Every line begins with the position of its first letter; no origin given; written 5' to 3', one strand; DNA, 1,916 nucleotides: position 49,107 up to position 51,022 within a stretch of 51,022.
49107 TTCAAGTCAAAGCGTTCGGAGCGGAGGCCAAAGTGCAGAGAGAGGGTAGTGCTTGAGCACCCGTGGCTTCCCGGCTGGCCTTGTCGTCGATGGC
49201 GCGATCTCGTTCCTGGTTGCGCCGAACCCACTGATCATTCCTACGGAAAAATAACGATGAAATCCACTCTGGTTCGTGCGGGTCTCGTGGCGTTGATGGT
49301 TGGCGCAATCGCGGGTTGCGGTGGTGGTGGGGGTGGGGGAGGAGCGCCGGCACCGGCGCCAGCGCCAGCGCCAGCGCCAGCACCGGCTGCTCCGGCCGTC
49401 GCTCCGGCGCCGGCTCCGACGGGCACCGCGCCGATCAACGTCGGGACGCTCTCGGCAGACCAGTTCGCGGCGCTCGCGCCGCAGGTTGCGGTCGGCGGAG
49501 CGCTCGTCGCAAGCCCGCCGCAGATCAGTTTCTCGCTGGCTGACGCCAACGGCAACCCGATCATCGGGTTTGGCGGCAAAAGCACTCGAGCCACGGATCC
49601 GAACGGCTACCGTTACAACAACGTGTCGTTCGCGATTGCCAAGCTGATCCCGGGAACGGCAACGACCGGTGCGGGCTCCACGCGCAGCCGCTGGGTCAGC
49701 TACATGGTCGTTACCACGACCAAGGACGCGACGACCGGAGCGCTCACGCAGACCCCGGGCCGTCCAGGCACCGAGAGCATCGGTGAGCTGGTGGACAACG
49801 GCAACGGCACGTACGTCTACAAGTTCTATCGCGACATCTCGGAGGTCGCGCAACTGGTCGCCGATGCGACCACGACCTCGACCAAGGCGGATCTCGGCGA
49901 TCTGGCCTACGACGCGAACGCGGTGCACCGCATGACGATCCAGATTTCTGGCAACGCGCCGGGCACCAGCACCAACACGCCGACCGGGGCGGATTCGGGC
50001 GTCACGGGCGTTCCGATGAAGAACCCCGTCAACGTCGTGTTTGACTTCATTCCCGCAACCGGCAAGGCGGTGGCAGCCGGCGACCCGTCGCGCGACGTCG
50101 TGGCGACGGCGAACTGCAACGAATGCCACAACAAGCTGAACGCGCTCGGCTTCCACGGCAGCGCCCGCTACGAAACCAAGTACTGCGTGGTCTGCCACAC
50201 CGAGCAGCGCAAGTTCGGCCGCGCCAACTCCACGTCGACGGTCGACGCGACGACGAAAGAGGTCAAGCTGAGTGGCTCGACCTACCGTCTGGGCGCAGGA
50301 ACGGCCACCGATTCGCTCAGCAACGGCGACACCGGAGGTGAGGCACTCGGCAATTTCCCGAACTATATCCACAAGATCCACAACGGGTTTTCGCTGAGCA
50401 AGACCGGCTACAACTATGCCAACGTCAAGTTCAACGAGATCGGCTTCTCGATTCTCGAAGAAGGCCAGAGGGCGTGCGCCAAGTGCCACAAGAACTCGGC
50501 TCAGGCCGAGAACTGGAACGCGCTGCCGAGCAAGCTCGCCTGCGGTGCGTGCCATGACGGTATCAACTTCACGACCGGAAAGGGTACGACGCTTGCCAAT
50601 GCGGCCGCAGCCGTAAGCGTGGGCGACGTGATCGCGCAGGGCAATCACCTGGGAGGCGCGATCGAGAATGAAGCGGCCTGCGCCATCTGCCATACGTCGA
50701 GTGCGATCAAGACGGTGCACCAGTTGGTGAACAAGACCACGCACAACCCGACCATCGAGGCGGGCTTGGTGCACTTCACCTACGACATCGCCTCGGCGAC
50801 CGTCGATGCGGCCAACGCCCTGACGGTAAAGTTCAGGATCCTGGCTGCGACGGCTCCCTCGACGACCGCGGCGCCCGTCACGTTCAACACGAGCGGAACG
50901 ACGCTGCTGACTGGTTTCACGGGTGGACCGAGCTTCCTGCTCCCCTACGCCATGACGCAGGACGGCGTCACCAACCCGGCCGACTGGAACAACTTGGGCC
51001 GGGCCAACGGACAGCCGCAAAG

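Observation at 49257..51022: Unlisted plus-strand ORF: MtrC/OmcA-like multiheme lipoprotein hidden under a 635-aa antisense ORF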

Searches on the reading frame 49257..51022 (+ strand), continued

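Call 16: find_related_loci(query=window:49257-51022:+, collection=genome_contigs, flank=10000)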
Query window:49257-51022:+ (588 aa) in genome_contigs; peptide patterns used: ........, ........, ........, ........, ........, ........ (x = any residue, [..] = any of these).
96 stretches matched a pattern; 7 encode a relative of the query (tblastn E <= 1e-3); 7 distinct loci.
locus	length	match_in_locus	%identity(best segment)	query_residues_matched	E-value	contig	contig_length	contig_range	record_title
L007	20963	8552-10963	51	58-586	6e-158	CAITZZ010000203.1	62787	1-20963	MAG: uncultured beta proteobacterium isolate Erken-D11_bin-1404 genome assembly, contig: bin-1404:203/439, whole genome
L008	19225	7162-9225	41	75-578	5e-112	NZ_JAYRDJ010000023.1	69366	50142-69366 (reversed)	MAG: Niveibacterium sp. isolate SH_SHASGE1bin.34 NODE_356_length_69366_cov_2.475007, whole genome shotgun sequence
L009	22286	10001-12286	46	1-577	4e-144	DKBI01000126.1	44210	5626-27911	MAG TPA_asm: Betaproteobacteria bacterium UBA6904 UBA6904_contig_4663, whole genome shotgun sequence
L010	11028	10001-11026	46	56-432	5e-92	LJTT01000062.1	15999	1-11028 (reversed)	MAG: Betaproteobacteria bacterium SG8_41 WOR_8-12_4034, whole genome shotgun sequence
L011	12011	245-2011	33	122-587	2e-58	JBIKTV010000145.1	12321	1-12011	MAG: Myxococcota bacterium isolate ME2015-07-30_3300044647_group6_bin219 Rohwer_bin1498_scaffold_5085_c1, whole genome s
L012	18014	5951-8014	40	75-578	9e-111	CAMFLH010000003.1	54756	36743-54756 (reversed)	MAG: uncultured Uliginosibacterium sp. isolate SRR12456162_bin.5_metaWRAP_v1.3_MAG genome assembly, contig: ERZ12289962.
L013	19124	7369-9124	28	71-484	1e-31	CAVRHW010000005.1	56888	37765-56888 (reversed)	MAG: uncultured Gammaproteobacteria bacterium isolate MFD05684.bin.2.96 genome assembly, contig: contig_110413, whole ge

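Call 19: find_encoding_contigs(protein=P0002, flank=10000, max_places=2)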
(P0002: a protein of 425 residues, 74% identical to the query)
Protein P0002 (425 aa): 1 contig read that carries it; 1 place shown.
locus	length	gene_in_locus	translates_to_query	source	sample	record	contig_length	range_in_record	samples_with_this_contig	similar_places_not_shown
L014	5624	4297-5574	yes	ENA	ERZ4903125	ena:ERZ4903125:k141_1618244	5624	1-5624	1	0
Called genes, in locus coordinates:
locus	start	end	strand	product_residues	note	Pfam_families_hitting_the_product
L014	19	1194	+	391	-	PF00034:Cytochrom_C, PF13442:Cytochrome_CBB3 (faint), PF00034:Cytochrom_C (weak)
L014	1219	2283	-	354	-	PF00034:Cytochrom_C (weak), PF13442:Cytochrome_CBB3, PF00034:Cytochrom_C (weak), PF13442:Cytochrome_CBB3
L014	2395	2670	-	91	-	PF00034:Cytochrom_C (weak)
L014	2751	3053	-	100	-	-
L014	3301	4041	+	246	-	PF00027:cNMP_binding, PF13545:HTH_Crp_2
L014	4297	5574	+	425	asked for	PF14522:Cytochrome_C7 (faint), PF22113:Mtrc-MtrF_II-IV_dom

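Call 20: find_encoding_contigs(protein=P0006, flank=10000, max_places=3)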
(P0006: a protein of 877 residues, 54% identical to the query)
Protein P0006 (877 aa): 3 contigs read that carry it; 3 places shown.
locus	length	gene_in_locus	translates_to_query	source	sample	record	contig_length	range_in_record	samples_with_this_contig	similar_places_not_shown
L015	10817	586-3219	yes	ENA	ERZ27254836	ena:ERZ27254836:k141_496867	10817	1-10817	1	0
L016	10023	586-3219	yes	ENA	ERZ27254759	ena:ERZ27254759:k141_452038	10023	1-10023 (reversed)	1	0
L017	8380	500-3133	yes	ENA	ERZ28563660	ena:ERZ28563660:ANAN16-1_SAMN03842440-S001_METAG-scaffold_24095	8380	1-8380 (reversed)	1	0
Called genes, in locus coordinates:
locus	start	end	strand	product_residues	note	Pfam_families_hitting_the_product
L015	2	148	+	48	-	?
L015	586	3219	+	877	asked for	PF14522:Cytochrome_C7 (faint), PF14537:Cytochrom_c3_2 (faint), PF22113:Mtrc-MtrF_II-IV_dom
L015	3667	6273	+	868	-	PF14522:Cytochrome_C7 (faint), PF22113:Mtrc-MtrF_II-IV_dom, PF09699:Paired_CXXCH_1 (faint), PF22113:Mtrc-MtrF_II-IV_dom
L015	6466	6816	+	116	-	PF12836:HHH_3 (weak)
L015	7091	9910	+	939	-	PF09699:Paired_CXXCH_1 (faint), PF14522:Cytochrome_C7 (faint), PF14537:Cytochrom_c3_2 (faint), PF22113:Mtrc-MtrF_II-IV_dom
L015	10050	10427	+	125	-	PF12836:HHH_3 (weak)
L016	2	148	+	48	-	?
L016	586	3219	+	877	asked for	PF14522:Cytochrome_C7 (faint), PF14537:Cytochrom_c3_2 (faint), PF22113:Mtrc-MtrF_II-IV_dom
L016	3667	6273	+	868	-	PF14522:Cytochrome_C7 (faint), PF22113:Mtrc-MtrF_II-IV_dom, PF09699:Paired_CXXCH_1 (faint), PF22113:Mtrc-MtrF_II-IV_dom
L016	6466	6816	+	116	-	PF12836:HHH_3 (weak)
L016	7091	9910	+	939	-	PF09699:Paired_CXXCH_1 (faint), PF14522:Cytochrome_C7 (faint), PF14537:Cytochrom_c3_2 (faint), PF22113:Mtrc-MtrF_II-IV_dom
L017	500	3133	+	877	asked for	PF14522:Cytochrome_C7 (faint), PF14537:Cytochrom_c3_2 (faint), PF22113:Mtrc-MtrF_II-IV_dom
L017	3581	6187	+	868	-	PF14522:Cytochrome_C7 (faint), PF22113:Mtrc-MtrF_II-IV_dom, PF09699:Paired_CXXCH_1 (faint), PF22113:Mtrc-MtrF_II-IV_dom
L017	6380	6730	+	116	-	PF12836:HHH_3 (weak)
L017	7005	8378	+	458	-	?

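Call 21: find_encoding_contigs(protein=P0007, flank=10000, max_places=2)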
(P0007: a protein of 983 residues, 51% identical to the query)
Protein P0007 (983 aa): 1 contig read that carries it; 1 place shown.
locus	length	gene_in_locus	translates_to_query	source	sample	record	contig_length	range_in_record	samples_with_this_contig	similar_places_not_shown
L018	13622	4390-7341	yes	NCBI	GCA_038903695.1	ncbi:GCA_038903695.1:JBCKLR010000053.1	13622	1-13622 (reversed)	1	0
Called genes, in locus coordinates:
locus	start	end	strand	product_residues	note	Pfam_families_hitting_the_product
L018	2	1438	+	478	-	?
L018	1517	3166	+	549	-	PF13701:DDE_Tnp_1_4, PF01609:DDE_Tnp_1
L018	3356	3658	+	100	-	PF13560:HTH_31 (faint), PF01381:HTH_3, PF13443:HTH_26 (weak), PF12844:HTH_19 (weak)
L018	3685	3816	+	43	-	-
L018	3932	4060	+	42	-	-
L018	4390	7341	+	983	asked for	PF09699:Paired_CXXCH_1 (faint), PF14522:Cytochrome_C7 (faint), PF14537:Cytochrom_c3_2 (faint), PF22113:Mtrc-MtrF_II-IV_dom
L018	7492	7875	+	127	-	PF12836:HHH_3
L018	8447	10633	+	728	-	PF22112:OmcA-like_N (weak), PF09699:Paired_CXXCH_1 (faint), PF14522:Cytochrome_C7 (faint), PF14537:Cytochrom_c3_2 (faint), PF22113:Mtrc-MtrF_II-IV_dom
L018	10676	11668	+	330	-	PF22113:Mtrc-MtrF_II-IV_dom (faint), PF13435:Cytochrome_C554 (faint), PF14522:Cytochrome_C7 (faint), PF14537:Cytochrom_c3_2 (faint), PF22678:Cytochrom_c_NrfB-like, PF09699:Paired_CXXCH_1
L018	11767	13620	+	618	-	?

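Call 33: predict_structure(alignment_id=A1)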
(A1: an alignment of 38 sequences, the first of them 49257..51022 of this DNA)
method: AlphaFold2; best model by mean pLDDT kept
length: 588 residues; sequences in the alignment: 38
mean_pLDDT: 66.6   pTM: 0.61
mean pLDDT of the five models: 66.6, 63.7, 63.6, 62.2, 58.7
residues with pLDDT >= 90: 89; 70-90: 160; 50-70: 201; < 50: 138
segments of 3 or more residues with pLDDT < 50: 1-34, 325-332, 334-362, 396-409, 455-457, 490-498, 554-588
pLDDT, mean of each block of 10 residues (from residue 1): 39 40 36 54 76 96 93 94 88 97 80 62 90 73 80 82 82 88 95 87 75 85 91 87 84 88 87 70 57 59 64 74 52 48 40 37 56 57 53 49 47 53 61 60 59 56 66 69 62 43 66 77 73 77 63 47 33 40 35
secondary structure, 60 per line:
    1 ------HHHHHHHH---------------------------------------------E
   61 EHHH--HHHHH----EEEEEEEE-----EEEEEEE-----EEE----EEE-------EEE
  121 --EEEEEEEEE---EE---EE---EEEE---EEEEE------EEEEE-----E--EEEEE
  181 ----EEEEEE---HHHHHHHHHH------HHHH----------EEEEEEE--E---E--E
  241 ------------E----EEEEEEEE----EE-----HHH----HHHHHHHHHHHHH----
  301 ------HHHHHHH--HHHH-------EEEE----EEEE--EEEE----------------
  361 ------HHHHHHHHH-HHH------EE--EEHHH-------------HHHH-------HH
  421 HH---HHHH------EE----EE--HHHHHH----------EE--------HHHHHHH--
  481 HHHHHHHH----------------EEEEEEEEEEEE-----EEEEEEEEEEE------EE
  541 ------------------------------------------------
elements in order: H7-14 H67-71 E76-83 E89-95 E101-103 E108-110 E118-120 E123-131 E145-148 E152-156 E163-167 E176-180 E185-190 H194-203 H210-213 E224-230 E258-265 H284-296 H307-313 H316-319 E327-330 E335-338 E341-344 H367-375 H408-411 H419-422 H426-429 H446-451 H472-478 H481-488 E505-516 E522-532

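Call 37: fold_search(model_id=the predicted structure, library=pdb)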
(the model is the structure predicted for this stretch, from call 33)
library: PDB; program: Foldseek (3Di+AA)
matches with E <= 10: 476; with E <= 0.001: 10
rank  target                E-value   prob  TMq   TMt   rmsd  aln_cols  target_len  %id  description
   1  6qyc_A                2.6e-15  1.00  0.38  0.37   7.7       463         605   19  Crystal structure of MtrC from Shewanella baltica OS185 (released 2020-04-22)
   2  4lmh_B                3.9e-15  1.00  0.43  0.37   8.4       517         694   18  Crystal structure of the outer membrane decaheme cytochrome OmcA (released 2014-04-16)
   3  4lmh_A                1.1e-14  1.00  0.42  0.36   8.6       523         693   18  Crystal structure of the outer membrane decaheme cytochrome OmcA (released 2014-04-16)
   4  6qyc_B                1.6e-14  1.00  0.38  0.37   7.7       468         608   19  Crystal structure of MtrC from Shewanella baltica OS185 (released 2020-04-22)
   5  6qyc_C                1.8e-14  1.00  0.38  0.37   7.7       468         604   20  Crystal structure of MtrC from Shewanella baltica OS185 (released 2020-04-22)
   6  4lmh_C                1.8e-14  1.00  0.43  0.37   8.4       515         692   18  Crystal structure of the outer membrane decaheme cytochrome OmcA (released 2014-04-16)
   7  4lmh_D                2.6e-14  1.00  0.42  0.36   8.4       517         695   18  Crystal structure of the outer membrane decaheme cytochrome OmcA (released 2014-04-16)
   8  3ucp                  9.5e-12  1.00  0.39  0.30  14.8       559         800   17  Outer membrane Endecaheme cytochrome UndA from Shewanella sp. HRCR-6 (released 2012-08-08)
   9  8qc9                  2.7e-10  1.00  0.37  0.35   7.0       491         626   15  Crystal structure of the outer membrane decaheme cytochrome MtrC (A293Boc-Lys) (released 2024-09-04)
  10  9eov                  1.0e-09  1.00  0.34  0.66   8.2       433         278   15  Crystal structure of domains I and II from the outer membrane cytochrome MtrC (released 2025-08-13)
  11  9nms_A                8.6e-03  0.35  0.10  0.16  13.1       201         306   12  R162Q mutant of inwardly rectifying potassium channel Kir7.1 (released 2026-01-28)
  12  8jx3_A                1.3e-02  0.11  0.07  0.13  26.4       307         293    6  alpha-Hemolysin(G122S/K147R/K237C)-SpyTag/SpyCatcher head to head 14-mer (released 2024-07-03)
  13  9pr5_A                2.7e-02  0.38  0.11  0.18  10.7       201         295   11  Cryo-EM structure of the human inward-rectifier potassium 7.1 channel (Kir7.1) extended state (released 2026-02-25)
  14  4p24_D                2.9e-02  0.09  0.08  0.14  26.1       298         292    7  pore forming toxin (released 2015-03-11)
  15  9bns_A                3.4e-02  0.25  0.09  0.18  10.7       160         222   14  Rhesus macaque ITS114.01 Fab in complex with SIV MPER peptide (released 2025-01-15)
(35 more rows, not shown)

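Call 67: list_cluster_members(proteins=[P0097])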
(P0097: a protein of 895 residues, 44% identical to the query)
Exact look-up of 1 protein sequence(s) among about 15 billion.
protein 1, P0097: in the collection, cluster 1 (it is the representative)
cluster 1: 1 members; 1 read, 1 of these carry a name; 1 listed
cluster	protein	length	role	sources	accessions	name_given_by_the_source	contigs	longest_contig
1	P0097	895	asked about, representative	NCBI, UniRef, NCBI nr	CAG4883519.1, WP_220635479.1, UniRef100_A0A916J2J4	conserved exported protein of unknown function [Georgfuchsia toluolica] | Outer membrane cytochrome MtrC/MtrF-like domain-containing protein n=1 Tax=Georgfuchsia ... | OmcA/MtrC family decaheme c-type cytochrome [Georgfuchsia toluolica]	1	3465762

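Call 69: find_encoding_contigs(protein=P0097, flank=10000, max_places=1)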
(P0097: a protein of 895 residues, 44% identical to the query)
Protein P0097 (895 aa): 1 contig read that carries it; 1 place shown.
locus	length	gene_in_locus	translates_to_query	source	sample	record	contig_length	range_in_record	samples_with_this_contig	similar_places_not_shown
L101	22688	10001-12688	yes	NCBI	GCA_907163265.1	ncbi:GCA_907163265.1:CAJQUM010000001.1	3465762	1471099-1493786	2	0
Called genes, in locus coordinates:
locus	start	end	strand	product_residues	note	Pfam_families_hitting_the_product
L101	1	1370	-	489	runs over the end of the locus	PF13401:AAA_22 (faint), PF22341:GSPE_N1E, PF00437:T2SSE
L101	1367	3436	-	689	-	PF21305:type_II_gspD_N0, PF03958:Secretin_N, PF00263:Secretin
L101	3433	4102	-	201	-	PF11356:T2SSC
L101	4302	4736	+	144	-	PF07963:N_methyl, PF08334:T2SSG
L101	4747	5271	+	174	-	PF07963:N_methyl (weak), PF12019:GspH (weak)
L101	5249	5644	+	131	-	PF07963:N_methyl, PF02501:T2SSI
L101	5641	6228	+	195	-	PF07963:N_methyl, PF11612:T2SSJ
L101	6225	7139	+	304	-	PF21687:T2SSK_1st, PF03934:T2SSK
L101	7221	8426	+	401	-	PF05134:T2SSL, PF12693:GspL_C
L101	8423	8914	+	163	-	PF04612:T2SSM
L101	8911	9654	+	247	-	PF01203:T2SSN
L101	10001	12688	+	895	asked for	PF14537:Cytochrom_c3_2 (faint), PF22113:Mtrc-MtrF_II-IV_dom, PF14522:Cytochrome_C7 (weak), PF22113:Mtrc-MtrF_II-IV_dom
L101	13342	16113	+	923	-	PF14537:Cytochrom_c3_2 (faint), PF22113:Mtrc-MtrF_II-IV_dom, PF14522:Cytochrome_C7 (weak), PF22113:Mtrc-MtrF_II-IV_dom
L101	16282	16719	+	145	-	PF12836:HHH_3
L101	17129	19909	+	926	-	PF14537:Cytochrom_c3_2 (faint), PF22113:Mtrc-MtrF_II-IV_dom, PF14522:Cytochrome_C7 (weak), PF22113:Mtrc-MtrF_II-IV_dom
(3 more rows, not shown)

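Call 73: predict_structure(alignment_id=A3)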
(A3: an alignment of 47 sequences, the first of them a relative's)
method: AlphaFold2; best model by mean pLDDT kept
length: 910 residues; sequences in the alignment: 47
mean_pLDDT: 75.6   pTM: 0.70
mean pLDDT of the five models: 75.6, 75.5, 73.1, 70.1, 66.1
residues with pLDDT >= 90: 145; 70-90: 480; 50-70: 213; < 50: 72
segments of 3 or more residues with pLDDT < 50: 1-38, 322-353
pLDDT, mean of each block of 10 residues (from residue 1): 40 38 31 42 90 91 89 88 91 92 60 79 84 63 87 80 85 92 88 86 82 90 88 75 77 88 80 69 67 61 82 74 41 30 37 57 77 67 68 63 70 69 69 68 60 62 68 78 73 76 91 95 79 82 90 91 91 89 85 93 94 90 88 84 89 70 59 57 84 84 78 59 77 85 84 81 81 79 67 67 78 84 86 86 87 87 71 82 67 78 73
secondary structure, 60 per line:
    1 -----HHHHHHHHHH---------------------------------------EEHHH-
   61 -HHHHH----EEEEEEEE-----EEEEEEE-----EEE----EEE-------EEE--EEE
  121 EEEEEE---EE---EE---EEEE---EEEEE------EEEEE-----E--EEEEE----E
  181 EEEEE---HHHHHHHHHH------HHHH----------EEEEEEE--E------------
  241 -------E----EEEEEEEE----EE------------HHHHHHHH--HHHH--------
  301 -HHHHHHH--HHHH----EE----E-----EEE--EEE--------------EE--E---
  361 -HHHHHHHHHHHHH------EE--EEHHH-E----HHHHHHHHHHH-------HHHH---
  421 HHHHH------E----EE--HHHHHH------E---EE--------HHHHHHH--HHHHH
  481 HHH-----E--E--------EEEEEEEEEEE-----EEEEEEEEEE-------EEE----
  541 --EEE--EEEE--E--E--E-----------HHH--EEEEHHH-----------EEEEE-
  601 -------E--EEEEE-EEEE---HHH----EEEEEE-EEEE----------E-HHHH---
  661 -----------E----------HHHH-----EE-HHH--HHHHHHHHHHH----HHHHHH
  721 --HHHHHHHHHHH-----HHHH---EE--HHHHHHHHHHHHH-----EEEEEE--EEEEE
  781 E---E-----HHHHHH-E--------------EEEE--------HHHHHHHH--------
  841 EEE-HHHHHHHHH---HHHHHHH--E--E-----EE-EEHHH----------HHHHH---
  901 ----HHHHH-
elements in order (helices of 4 or more, strands of 3 or more residues): H6-15 H62-66 E71-78 E84-90 E96-98 E103-105 E113-115 E118-126 E140-143 E147-151 E158-162 E171-175 E180-185 H189-198 H205-208 E219-225 E253-260 H279-286 H289-292 H302-308 H311-314 E331-333 E336-338 H362-374 H396-406 H414-417 H421-425 H441-446 H467-473 H476-483 E501-511 E517-526 E534-536 E543-545 E548-551 E577-580 E595-599 E611-615 E617-620 E631-636 E638-641 H654-657 H683-686 H700-710 H715-720 H723-733 H739-742 H750-762 E768-773 E776-781 H791-796 E813-816 H825-832 E841-843 H845-853 H857-863 H893-897 H905-909

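Call 75: fold_search(model_id=the predicted structure, library=pdb)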
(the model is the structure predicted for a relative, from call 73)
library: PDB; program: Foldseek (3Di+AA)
matches with E <= 10: 1105; with E <= 0.001: 12
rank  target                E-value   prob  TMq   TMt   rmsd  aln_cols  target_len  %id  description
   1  4lmh_A                1.2e-25  1.00  0.47  0.59  10.0       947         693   16  Crystal structure of the outer membrane decaheme cytochrome OmcA (released 2014-04-16)
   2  4lmh_B                5.4e-25  1.00  0.46  0.58  10.3       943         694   16  Crystal structure of the outer membrane decaheme cytochrome OmcA (released 2014-04-16)
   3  4lmh_C                1.0e-24  1.00  0.46  0.58  10.2       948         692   16  Crystal structure of the outer membrane decaheme cytochrome OmcA (released 2014-04-16)
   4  6qyc_B                3.9e-24  1.00  0.46  0.66   8.3       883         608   17  Crystal structure of MtrC from Shewanella baltica OS185 (released 2020-04-22)
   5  6qyc_A                4.8e-24  1.00  0.45  0.64   8.0       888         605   16  Crystal structure of MtrC from Shewanella baltica OS185 (released 2020-04-22)
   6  4lmh_D                5.9e-24  1.00  0.46  0.57  11.0       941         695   16  Crystal structure of the outer membrane decaheme cytochrome OmcA (released 2014-04-16)
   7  6qyc_C                5.7e-23  1.00  0.46  0.66   7.6       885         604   16  Crystal structure of MtrC from Shewanella baltica OS185 (released 2020-04-22)
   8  3ucp                  5.3e-22  1.00  0.48  0.54  11.8      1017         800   17  Outer membrane Endecaheme cytochrome UndA from Shewanella sp. HRCR-6 (released 2012-08-08)
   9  3pmq                  5.5e-19  1.00  0.43  0.62   9.1       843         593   18  Crystal structure of the outer membrane decaheme cytochrome MtrF (released 2011-05-25)
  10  4lm8                  5.8e-19  1.00  0.47  0.66   9.7       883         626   14  Crystal structure of the outer membrane decaheme cytochrome MtrC (released 2015-02-11)
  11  7qth                  6.1e-19  1.00  0.47  0.66   9.8       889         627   14  Crystal structure of the Shewanella oneidensis MR1 MtrC mutant C453A (released 2023-01-18)
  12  9eov                  5.2e-10  1.00  0.25  0.73   6.3       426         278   16  Crystal structure of domains I and II from the outer membrane cytochrome MtrC (released 2025-08-13)
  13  1yzz_A                1.4e-02  0.51  0.07  0.29   9.1       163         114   12  Humanized caban33 at room temperature (released 2005-06-14)
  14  7a4t_A                1.6e-02  0.90  0.09  0.42   9.1       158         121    8  Crystal structure of the GCN coiled-coil in complex with nanobody Nb39 (released 2021-05-05)
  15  7t9a_H                1.7e-02  0.60  0.08  0.31   9.2       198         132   12  ApexGT2 in complex with GT2-d42.16 and RM20A3 Fabs (released 2022-09-28)
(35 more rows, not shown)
